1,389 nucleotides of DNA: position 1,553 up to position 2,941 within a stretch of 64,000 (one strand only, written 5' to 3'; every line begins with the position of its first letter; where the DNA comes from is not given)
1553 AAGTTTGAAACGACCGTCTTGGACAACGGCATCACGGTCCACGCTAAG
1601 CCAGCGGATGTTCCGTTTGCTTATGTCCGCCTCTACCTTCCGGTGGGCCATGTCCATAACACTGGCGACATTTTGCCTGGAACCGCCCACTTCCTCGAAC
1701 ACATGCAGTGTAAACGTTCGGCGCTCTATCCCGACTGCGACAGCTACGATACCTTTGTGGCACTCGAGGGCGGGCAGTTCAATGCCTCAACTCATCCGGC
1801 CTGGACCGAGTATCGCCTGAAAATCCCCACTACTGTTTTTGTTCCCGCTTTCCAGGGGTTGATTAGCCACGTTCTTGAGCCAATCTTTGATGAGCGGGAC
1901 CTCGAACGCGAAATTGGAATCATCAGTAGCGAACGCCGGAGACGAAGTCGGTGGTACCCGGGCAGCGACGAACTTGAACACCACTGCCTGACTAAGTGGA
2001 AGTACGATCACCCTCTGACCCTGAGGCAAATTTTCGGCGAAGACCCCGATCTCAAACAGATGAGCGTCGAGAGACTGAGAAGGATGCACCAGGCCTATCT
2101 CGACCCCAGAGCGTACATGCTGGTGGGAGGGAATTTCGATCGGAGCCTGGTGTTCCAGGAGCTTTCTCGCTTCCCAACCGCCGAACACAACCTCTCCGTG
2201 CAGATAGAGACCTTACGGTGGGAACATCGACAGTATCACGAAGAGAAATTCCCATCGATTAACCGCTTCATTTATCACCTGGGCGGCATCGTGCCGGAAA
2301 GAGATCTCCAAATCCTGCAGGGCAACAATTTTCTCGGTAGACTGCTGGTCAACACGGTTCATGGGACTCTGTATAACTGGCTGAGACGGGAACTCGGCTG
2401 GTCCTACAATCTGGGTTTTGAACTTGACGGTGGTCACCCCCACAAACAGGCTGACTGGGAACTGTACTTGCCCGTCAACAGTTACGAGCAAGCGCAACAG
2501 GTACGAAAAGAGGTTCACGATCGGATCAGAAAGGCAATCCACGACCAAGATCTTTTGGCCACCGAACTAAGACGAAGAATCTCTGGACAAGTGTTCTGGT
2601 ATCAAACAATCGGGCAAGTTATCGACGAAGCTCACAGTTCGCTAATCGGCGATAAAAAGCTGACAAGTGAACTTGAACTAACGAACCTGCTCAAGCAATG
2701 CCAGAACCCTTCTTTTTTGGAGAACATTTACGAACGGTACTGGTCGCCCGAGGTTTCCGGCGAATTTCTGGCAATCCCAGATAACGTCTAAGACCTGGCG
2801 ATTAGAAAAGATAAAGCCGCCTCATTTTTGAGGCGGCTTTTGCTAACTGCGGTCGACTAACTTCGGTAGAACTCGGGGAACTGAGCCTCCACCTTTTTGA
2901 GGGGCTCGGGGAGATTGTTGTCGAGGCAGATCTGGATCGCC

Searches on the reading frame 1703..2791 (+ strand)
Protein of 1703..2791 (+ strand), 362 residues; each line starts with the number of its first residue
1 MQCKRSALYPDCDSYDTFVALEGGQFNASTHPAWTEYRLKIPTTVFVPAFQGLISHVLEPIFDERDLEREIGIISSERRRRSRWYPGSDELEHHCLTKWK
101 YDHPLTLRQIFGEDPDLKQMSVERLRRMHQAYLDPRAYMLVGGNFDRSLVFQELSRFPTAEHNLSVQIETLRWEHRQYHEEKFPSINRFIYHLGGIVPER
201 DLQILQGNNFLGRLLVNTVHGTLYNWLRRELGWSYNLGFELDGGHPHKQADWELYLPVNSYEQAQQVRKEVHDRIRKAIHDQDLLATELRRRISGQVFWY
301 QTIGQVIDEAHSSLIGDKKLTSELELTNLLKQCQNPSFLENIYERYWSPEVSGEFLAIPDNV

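Call 64: search_protein_families(library=pfam, proteins=[window:1703-2791:+], max_evalue=0.01)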
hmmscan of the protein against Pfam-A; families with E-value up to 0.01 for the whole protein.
window:1703-2791:+ (362 aa): 2 families
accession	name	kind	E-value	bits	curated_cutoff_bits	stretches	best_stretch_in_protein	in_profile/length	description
PF05193.26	Peptidase_M16_C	-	1.3e-05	25.6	23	1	121-281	3-167/181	Peptidase M16 inactive domain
PF00675.25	Peptidase_M16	-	2.4e-05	24.7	22.3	1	3-79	42-117/149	Insulinase (Peptidase family M16)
